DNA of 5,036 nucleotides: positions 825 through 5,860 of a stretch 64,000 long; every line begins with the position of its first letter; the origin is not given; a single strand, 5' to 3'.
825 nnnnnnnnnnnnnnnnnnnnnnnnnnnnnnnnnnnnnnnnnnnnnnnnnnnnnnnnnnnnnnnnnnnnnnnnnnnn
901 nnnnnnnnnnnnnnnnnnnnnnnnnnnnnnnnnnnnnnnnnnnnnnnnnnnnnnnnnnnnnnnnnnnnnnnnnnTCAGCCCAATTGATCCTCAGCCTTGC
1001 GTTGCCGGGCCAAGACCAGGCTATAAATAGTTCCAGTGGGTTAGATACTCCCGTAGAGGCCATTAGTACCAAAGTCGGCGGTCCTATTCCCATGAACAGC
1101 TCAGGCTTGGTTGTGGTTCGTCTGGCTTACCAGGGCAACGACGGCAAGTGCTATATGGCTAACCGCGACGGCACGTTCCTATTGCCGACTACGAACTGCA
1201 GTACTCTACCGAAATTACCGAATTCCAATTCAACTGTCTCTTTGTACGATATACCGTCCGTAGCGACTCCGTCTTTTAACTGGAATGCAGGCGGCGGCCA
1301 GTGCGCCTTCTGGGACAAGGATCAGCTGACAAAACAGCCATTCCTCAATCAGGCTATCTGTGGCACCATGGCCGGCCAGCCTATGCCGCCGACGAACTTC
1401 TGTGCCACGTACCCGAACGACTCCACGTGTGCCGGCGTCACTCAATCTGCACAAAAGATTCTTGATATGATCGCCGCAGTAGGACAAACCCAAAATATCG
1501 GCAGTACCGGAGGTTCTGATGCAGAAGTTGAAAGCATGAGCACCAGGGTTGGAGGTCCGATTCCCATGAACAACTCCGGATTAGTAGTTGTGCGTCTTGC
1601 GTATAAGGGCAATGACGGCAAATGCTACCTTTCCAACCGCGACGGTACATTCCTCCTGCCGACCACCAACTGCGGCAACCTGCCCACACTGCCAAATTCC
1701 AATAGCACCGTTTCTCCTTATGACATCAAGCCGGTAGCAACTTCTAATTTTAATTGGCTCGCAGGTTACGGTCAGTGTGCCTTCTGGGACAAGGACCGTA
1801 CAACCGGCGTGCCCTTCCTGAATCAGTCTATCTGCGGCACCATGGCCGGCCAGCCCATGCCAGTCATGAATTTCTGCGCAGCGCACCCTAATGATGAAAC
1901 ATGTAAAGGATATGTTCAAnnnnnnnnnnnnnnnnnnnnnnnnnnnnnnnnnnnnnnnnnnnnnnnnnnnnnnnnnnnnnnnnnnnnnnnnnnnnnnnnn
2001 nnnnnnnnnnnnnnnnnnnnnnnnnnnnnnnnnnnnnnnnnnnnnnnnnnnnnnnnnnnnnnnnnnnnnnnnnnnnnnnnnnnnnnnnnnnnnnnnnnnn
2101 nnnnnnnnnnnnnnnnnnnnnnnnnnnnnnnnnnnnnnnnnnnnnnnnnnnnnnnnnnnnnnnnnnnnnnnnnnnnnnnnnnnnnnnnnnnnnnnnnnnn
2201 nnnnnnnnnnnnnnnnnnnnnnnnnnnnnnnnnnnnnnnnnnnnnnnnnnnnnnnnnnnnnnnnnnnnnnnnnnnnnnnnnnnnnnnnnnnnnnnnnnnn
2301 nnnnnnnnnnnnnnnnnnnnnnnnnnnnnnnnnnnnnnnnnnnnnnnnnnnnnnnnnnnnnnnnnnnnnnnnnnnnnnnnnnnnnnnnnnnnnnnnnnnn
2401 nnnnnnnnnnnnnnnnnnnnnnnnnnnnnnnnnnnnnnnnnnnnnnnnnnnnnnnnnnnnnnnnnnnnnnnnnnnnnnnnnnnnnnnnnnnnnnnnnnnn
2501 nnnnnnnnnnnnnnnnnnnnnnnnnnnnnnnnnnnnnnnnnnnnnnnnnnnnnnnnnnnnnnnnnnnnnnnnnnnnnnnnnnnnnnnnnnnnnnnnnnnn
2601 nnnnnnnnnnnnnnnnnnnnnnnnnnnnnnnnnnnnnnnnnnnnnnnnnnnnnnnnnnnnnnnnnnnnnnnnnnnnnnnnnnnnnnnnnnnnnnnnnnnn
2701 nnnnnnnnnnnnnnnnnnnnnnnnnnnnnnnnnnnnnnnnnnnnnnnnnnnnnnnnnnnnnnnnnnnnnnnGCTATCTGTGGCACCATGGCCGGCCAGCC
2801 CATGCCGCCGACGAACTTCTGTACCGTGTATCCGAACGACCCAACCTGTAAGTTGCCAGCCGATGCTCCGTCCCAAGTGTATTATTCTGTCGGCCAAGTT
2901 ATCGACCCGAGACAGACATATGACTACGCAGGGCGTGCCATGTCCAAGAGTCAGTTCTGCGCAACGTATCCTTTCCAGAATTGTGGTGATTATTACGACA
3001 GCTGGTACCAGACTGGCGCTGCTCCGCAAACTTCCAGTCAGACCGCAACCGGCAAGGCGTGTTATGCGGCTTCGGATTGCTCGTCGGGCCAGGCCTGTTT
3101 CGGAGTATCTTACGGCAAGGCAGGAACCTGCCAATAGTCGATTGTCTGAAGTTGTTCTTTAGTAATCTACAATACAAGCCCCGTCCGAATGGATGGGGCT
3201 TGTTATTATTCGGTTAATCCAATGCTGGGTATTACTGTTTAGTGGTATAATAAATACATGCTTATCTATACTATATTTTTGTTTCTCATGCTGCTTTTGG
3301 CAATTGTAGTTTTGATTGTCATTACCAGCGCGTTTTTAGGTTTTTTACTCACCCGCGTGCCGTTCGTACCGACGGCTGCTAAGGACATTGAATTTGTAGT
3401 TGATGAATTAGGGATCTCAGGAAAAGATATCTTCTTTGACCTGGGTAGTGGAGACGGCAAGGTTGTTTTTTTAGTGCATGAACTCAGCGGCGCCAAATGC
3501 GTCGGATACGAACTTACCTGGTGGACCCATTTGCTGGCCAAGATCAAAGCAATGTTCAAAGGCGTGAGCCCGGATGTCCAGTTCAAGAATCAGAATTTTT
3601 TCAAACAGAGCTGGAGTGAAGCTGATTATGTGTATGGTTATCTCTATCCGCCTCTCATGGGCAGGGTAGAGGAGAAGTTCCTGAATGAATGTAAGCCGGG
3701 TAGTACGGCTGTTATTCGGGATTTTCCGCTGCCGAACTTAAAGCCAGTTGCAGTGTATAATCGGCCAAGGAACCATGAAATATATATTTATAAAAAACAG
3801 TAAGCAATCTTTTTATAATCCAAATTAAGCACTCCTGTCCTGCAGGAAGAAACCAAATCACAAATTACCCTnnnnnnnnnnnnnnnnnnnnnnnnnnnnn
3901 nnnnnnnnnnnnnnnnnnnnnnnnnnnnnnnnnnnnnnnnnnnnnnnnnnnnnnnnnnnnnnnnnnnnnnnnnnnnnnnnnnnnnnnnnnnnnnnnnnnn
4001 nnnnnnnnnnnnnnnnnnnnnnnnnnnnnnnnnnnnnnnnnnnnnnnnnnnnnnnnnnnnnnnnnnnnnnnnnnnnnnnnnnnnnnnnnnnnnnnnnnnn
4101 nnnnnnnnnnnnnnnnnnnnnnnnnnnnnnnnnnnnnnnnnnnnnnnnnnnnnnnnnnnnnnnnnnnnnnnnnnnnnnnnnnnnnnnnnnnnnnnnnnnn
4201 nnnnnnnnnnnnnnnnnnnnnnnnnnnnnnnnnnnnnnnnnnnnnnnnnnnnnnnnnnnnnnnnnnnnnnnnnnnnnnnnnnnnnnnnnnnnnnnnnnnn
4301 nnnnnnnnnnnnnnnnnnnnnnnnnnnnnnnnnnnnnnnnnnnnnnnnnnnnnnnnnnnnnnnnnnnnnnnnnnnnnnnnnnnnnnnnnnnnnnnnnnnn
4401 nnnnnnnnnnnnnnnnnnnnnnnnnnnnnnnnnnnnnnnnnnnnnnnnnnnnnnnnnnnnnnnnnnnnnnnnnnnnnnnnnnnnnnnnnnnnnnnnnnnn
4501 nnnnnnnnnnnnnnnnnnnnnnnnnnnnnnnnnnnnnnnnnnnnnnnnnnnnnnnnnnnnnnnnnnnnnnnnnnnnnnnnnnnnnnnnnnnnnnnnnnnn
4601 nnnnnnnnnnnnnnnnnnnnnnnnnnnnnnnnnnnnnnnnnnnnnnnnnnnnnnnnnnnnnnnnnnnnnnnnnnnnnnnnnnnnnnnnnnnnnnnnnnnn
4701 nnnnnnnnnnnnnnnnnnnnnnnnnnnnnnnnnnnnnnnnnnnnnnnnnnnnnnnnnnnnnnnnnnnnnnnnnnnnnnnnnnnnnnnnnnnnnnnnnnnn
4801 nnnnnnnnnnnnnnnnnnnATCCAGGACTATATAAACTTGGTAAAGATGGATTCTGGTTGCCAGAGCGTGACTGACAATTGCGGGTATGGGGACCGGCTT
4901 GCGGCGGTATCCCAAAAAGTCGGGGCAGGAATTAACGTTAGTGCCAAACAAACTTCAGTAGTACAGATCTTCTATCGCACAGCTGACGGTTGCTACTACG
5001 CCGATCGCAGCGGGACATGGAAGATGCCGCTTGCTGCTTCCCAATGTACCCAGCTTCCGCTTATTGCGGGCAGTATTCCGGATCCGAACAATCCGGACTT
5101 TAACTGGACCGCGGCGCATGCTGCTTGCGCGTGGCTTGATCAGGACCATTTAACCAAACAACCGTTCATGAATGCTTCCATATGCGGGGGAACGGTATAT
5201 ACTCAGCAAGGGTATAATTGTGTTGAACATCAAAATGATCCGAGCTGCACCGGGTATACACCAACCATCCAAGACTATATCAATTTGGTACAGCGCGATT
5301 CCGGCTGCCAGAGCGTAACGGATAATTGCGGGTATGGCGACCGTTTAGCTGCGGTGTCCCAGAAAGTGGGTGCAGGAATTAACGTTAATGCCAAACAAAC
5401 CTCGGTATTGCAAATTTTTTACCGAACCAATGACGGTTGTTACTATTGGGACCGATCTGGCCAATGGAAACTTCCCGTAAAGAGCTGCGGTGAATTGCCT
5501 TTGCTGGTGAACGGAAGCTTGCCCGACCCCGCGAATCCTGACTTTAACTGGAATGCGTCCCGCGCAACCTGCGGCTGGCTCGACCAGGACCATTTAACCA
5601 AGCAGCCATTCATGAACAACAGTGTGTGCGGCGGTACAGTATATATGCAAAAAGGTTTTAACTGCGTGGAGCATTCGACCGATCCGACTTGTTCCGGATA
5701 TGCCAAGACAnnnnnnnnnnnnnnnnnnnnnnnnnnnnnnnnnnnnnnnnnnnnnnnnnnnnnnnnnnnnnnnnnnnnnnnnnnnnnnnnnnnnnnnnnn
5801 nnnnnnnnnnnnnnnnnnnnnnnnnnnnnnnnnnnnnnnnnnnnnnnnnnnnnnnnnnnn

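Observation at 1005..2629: Perfect 945-bp tandem duplication (two modules) inside paralog 1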

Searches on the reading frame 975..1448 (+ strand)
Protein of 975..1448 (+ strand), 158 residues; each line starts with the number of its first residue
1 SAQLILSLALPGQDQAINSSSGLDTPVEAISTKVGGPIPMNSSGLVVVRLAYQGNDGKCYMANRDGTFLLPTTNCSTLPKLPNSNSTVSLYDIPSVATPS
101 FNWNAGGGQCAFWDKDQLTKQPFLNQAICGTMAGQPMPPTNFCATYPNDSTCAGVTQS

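Call 51: predict_structure(alignment_id=A3)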
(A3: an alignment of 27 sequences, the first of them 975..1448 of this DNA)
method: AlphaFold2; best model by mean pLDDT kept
length: 158 residues; sequences in the alignment: 27
mean_pLDDT: 85.2   pTM: 0.81
mean pLDDT of the five models: 85.2, 84.5, 83.9, 82.9, 80.0
residues with pLDDT >= 90: 69; 70-90: 69; 50-70: 20; < 50: 0
segments of 3 or more residues with pLDDT < 50: none
pLDDT, mean of each block of 10 residues (from residue 1): 76 61 83 94 86 95 94 91 90 88 90 91 86 73 91 73
secondary structure, 60 per line:
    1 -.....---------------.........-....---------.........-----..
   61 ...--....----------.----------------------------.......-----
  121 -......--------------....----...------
elements in order: H2-6 H22-30 E32-35 E45-53 E59-63 E66-69 E109-115 E122-127 H142-145

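Call 53: search_protein_representatives(alignment_id=A3)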
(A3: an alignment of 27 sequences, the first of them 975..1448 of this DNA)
Query: 27 sequences, 176 profile positions. Proteins with E-value up to 0.001 (for the whole library): 31; up to 1e-10: 25; up to 1e-30: 17. The best 31 are listed.
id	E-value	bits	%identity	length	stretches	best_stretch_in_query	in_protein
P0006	2.0e-163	555.7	-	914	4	7-173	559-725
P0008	7.2e-163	553.8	-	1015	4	12-169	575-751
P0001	2.7e-160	545.5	-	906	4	3-175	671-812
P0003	6.4e-159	541.0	-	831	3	4-176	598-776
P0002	9.6e-136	465.5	-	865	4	2-175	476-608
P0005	1.1e-134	462.0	-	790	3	2-176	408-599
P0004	7.2e-123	423.6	-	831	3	3-176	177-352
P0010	4.5e-62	225.6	-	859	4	26-173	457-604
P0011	8.4e-52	192.1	-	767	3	41-175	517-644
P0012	6.6e-44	166.4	-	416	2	12-171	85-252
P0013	1.4e-43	165.3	-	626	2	16-168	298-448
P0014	6.6e-40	153.4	-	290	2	13-161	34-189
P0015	4.8e-38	147.3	-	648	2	5-151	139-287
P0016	5.7e-35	137.3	-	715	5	61-137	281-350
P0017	1.7e-34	135.8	-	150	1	13-151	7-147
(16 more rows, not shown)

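Call 56: fold_search(model_id=the predicted structure, library=pdb)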
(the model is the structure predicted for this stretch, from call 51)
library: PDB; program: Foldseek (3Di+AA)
matches with E <= 10: 109; with E <= 0.001: 0
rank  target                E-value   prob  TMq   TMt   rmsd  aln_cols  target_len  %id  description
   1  1ehi_B                1.3e+00  0.03  0.13  0.08  13.4       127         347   10  D-ALANINE:D-LACTATE LIGASE (LMDDL2) OF VANCOMYCIN-RESISTANT LEUCONOSTOC MESENTEROIDES (released 2000-05-23)
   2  3s24_C                1.3e+00  0.02  0.13  0.10  12.7       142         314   10  Crystal structure of human mRNA guanylyltransferase (released 2011-06-15)
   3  8w8f_a                1.5e+00  0.02  0.13  0.06  14.2       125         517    8  human co-transcriptional RNA capping enzyme RNGTT-CMTR1 (released 2024-04-10)
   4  8w8e_a                1.5e+00  0.02  0.15  0.07  12.7       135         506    8  human co-transcriptional RNA capping enzyme RNGTT (released 2024-04-10)
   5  8s4t_A                1.9e+00  0.02  0.16  0.17  12.8       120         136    8  DNA bound structure of PrgE from plasmid pCF10 (released 2024-05-29)
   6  5oqs_MODEL_1_A        2.0e+00  0.04  0.15  0.28   8.1        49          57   16  Solution structure of antifungal protein NFAP (released 2018-07-25)
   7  8s4s_A                2.0e+00  0.02  0.18  0.20  12.2       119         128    9  PrgE from plasmid pCF10 (released 2024-05-29)
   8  2oap_1                2.4e+00  0.02  0.16  0.07  13.4        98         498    8  Crystal structure of the archaeal secretion ATPase GspE in complex with AMP-PNP (released 2007-02-13)
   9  2iml_B                2.7e+00  0.01  0.12  0.10  14.2       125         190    8  Crystal structure of a hypothetical protein from Archaeoglobus fulgidus binding riboflavin 5'-phosphate (released 2006-10-17)
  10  4xmr_B                3.3e+00  0.01  0.11  0.08  12.4        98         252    9  Crystal structure of the sensory domain of the Campylobacter jejuni chemoreceptor Tlp3 (CcmL) with isoleucine bound. (released 2015-11-04)
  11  6va7                  3.5e+00  0.01  0.16  0.08  19.8       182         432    8  Crystal structure of glucose-6-phosphate dehydrogenase P396L mutant in complex with catalytic NADP+ (released 2021-01-27)
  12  1koq_B                3.5e+00  0.01  0.10  0.08  17.6       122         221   10  NEISSERIA GONORRHOEAE CARBONIC ANHYDRASE (released 1998-12-09)
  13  6w3r_A                3.9e+00  0.01  0.12  0.08  12.4        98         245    9  Crystal structure of ligand-binding domain of Campylobacter jejuni chemoreceptor Tlp3 in complex with 3-methylisoleuci (released 2020-05-20)
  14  3kif_E                4.2e+00  0.01  0.10  0.20  11.2       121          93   12  The crystal structures of two fragments truncated from 5-bladed beta-propeller lectin, tachylectin-2 (Lib1-B7-18 and L (released 2010-04-28)
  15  3uc0_A                4.4e+00  0.01  0.13  0.17  16.0       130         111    7  Crystal structure of domain I of the envelope glycoprotein ectodomain from dengue virus serotype 4 in complex with the (released 2011-12-14)
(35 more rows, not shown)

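Call 58: find_encoding_contigs(protein=P0011, flank=6000, max_places=6)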
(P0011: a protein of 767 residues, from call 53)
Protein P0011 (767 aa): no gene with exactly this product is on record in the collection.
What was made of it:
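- The P0011 parallel is known only at protein level, because its DNA could not be retrieved (call 58).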

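Call 59: find_encoding_contigs(protein=P0010, flank=6000, max_places=6)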
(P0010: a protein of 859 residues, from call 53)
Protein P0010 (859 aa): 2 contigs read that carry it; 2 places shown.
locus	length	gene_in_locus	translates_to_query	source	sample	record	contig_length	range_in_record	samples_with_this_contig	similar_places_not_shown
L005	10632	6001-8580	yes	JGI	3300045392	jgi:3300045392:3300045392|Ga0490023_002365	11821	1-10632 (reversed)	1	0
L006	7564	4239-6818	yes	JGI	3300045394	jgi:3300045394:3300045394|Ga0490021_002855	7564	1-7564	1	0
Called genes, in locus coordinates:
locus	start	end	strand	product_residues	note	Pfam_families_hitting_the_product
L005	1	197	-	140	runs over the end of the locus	-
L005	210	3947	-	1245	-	PF02450:LCAT, PF24096:DUF7379 (faint)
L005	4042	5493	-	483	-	PF01425:Amidase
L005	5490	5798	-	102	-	PF02686:GatC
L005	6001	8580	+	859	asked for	-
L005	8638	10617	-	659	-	PF22745:Nlig-Ia, PF01653:DNA_ligase_aden, PF03120:OB_DNA_ligase, PF12826:HHH_2, PF14520:HHH_5 (weak), PF00533:BRCT, PF12738:PTCB-BRCT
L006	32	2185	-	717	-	PF02450:LCAT, PF24096:DUF7379 (weak)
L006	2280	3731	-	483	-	PF01425:Amidase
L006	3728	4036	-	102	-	PF02686:GatC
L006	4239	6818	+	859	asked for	-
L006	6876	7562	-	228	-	?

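Call 78: find_homologous_proteins(query=P0011, max_evalue=1e-10)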
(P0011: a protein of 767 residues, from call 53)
Query P0011 (767 aa): 1 proteins with E <= 1e-10 among 8000 candidates.
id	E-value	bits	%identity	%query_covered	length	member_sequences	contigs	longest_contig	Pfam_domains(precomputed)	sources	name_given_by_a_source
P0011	0.0e+0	1724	100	100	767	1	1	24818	-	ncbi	-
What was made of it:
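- Tried and rejected: P0011 has no close relatives (call 78), so copy-number variation could not be tested there either.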

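Call 86: search_solved_structures(query=A3, max_evalue=1)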
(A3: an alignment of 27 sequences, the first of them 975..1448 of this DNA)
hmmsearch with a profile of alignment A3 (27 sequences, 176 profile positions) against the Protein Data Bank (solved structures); distinct sequences matched with E-value up to 1: 0.

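Call 89: fold_search(model_id=the predicted structure, library=viral)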
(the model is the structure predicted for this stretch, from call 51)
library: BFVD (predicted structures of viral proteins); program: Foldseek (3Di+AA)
matches with E <= 10: 202; with E <= 0.001: 0
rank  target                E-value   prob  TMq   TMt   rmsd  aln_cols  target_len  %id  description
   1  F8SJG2                7.2e-01  0.06  0.14  0.14  13.2        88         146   14  Uncharacterized protein 326 [Pseudomonas phage PhiPA3]
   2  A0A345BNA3            7.7e-01  0.04  0.12  0.18   8.9       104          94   12  (no name in the UniProt tables at hand)
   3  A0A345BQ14            7.7e-01  0.03  0.17  0.12  18.4       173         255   14  (no name in the UniProt tables at hand)
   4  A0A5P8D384            8.6e-01  0.03  0.18  0.14  14.1       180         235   13  (no name in the UniProt tables at hand)
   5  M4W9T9                1.1e+00  0.03  0.15  0.12  12.0       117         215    8  Uncharacterized protein [Mycobacterium phage FF47]
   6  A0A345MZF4            1.2e+00  0.04  0.18  0.21  12.4       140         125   13  (no name in the UniProt tables at hand)
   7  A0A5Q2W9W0            1.2e+00  0.04  0.17  0.22  14.7       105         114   10  (no name in the UniProt tables at hand)
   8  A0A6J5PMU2            1.2e+00  0.03  0.16  0.17  11.7       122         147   11  DUF669 domain-containing protein [uncultured Caudovirales phage]
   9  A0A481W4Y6            1.3e+00  0.01  0.12  0.12  14.7       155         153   10  Uncharacterized protein [Pseudomonas phage Psa21]
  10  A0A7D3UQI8            1.6e+00  0.04  0.16  0.05  12.7       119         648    8  Zinc finger RING-type protein [Fadolivirus FV1/VV64]
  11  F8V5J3                1.7e+00  0.05  0.17  0.17  11.2       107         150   12  Uncharacterized protein L308b [Acanthamoeba polyphaga mimivirus]
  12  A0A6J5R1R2            1.9e+00  0.04  0.17  0.21  12.3       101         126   15  Uncharacterized protein [uncultured Caudovirales phage]
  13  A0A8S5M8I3            1.9e+00  0.02  0.19  0.05  14.4       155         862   10  Calcineurin-like phosphoesterase domain-containing protein [Siphoviridae sp. ctzVd36]
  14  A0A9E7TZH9            1.9e+00  0.01  0.12  0.10  16.5       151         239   14  (no name in the UniProt tables at hand)
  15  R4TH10                2.0e+00  0.02  0.14  0.12  12.8       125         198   12  Envelope glycoprotein (Fragment) [Bovine viral diarrhea virus 2]
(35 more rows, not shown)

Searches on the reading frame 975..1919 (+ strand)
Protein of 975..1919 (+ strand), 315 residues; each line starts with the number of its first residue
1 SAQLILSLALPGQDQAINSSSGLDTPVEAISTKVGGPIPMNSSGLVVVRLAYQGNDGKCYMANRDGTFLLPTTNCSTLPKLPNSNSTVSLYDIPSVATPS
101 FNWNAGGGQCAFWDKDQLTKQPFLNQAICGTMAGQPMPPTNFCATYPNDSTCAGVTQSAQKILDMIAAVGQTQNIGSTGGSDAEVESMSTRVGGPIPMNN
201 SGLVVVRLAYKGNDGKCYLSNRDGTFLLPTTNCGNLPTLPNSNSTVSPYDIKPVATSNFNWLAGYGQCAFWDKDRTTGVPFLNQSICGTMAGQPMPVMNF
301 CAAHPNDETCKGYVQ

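Call 77: search_protein_families(library=pfam, proteins=[window:975-1919:+], max_evalue=1)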
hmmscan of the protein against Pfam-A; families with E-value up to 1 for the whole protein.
window:975-1919:+ (315 aa): 2 families
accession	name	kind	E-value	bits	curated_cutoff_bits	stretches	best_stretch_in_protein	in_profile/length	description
PF00608.22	Adeno_shaft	-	0.0079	16.3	30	0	17-44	16-43/44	Adenoviral fibre protein (repeat/shaft region)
PF07193.17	DUF1408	-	0.23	11.6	27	0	46-65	33-52/75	Protein of unknown function (DUF1408)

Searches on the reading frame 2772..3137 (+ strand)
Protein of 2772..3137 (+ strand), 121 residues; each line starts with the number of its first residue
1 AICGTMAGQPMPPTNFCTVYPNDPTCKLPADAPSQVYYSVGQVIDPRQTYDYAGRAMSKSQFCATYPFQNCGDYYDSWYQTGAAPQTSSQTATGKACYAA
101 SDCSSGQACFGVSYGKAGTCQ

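Call 91: find_encoding_contigs(protein=window:2772-3137:+, flank=10000, max_places=10)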
Protein window:2772-3137:+ (121 aa): 1 contig read that carries it; 1 place shown.
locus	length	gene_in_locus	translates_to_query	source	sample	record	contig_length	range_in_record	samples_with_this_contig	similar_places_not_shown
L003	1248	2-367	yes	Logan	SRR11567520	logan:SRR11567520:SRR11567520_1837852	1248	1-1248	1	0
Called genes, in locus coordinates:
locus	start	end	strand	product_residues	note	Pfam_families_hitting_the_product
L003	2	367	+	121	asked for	?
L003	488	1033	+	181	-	PF08123:DOT1 (faint)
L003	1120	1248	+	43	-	?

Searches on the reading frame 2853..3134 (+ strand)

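Call 77: search_protein_families(library=pfam, proteins=[window:2853-3134:+], max_evalue=1)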
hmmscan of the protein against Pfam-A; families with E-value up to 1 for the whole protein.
seq(94 aa): 1 family
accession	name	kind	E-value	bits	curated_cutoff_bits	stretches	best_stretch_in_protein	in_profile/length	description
PF21164.2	Dumpy_DPY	-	0.055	13.9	27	1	70-82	4-16/24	Dumpy, DPY module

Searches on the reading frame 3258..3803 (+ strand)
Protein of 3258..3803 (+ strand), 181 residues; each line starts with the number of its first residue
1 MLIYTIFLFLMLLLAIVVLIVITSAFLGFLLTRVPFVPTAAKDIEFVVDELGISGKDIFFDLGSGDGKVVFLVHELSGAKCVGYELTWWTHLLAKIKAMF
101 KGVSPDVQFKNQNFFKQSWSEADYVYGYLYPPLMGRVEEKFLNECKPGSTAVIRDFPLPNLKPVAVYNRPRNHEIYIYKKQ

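Call 8: search_protein_families(library=pfam, proteins=[window:3258-3803:+], max_evalue=0.01)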
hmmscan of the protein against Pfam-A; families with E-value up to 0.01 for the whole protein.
window:3258-3803:+ (181 aa): 1 family
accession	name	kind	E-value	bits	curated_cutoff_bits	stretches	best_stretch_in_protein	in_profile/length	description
PF08123.19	DOT1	-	1.3e-05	25.3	23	1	44-96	31-84/205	Histone methylation protein DOT1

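Call 9: search_protein_families(library=ncbifam, proteins=[window:3258-3803:+], max_evalue=0.01)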
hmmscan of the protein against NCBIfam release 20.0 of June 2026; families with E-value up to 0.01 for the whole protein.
window:3258-3803:+ (181 aa): 2 families
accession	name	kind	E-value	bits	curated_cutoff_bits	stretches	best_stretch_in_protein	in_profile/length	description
NF041081.1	prot_lys_mtase_Arch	equivalog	3.7e-12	46.5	200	1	53-179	7-137/142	protein-lysine N-methyltransferase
NF041943.1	GPPMT_Stmyces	equivalog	0.0063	16.4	400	0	44-122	65-144/272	geranyl diphosphate 2-C-methyltransferase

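Call 24: find_encoding_contigs(protein=window:3258-3803:+, flank=10000, max_places=10)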
Protein window:3258-3803:+ (181 aa): 1 contig read that carries it; 1 place shown.
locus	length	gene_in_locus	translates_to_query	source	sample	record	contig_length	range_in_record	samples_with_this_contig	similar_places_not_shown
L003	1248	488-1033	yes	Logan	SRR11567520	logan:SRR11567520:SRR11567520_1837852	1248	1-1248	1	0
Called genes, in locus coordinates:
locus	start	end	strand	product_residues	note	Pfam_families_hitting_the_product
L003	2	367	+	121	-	?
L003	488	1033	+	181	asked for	PF08123:DOT1 (faint)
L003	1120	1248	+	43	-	?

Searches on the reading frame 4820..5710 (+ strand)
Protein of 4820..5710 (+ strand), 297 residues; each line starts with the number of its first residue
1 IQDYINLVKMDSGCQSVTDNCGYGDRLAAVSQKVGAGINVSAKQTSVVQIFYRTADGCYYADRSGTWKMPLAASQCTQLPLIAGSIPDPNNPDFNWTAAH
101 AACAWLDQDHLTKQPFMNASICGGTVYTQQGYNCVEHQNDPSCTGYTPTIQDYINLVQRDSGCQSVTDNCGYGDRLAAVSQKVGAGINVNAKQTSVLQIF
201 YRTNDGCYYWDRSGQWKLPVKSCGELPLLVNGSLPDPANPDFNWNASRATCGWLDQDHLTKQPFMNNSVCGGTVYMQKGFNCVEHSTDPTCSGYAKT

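Call 77: search_protein_families(library=pfam, proteins=[window:4820-5710:+], max_evalue=1)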
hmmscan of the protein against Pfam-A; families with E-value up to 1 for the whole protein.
window:4820-5710:+ (297 aa): 4 families
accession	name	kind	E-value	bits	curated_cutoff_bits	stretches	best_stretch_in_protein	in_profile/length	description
PF24089.1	DUF7374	-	6.8e-06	26.3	27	2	21-79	29-90/106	Family of unknown function (DUF7374)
PF22151.2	Fer4_NDSU1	-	0.0085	16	23.8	0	181-205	11-35/51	NADH-ubiquinone oxidoreductase NDSU1/NuoG-like, 4Fe-4S domain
PF21671.2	CPL1-like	-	0.077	13.5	27.4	0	120-139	11-30/60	Protein CPL1-like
PF04017.17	DUF366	-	0.22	11.4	29.9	0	28-50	124-146/184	Domain of unknown function (DUF366)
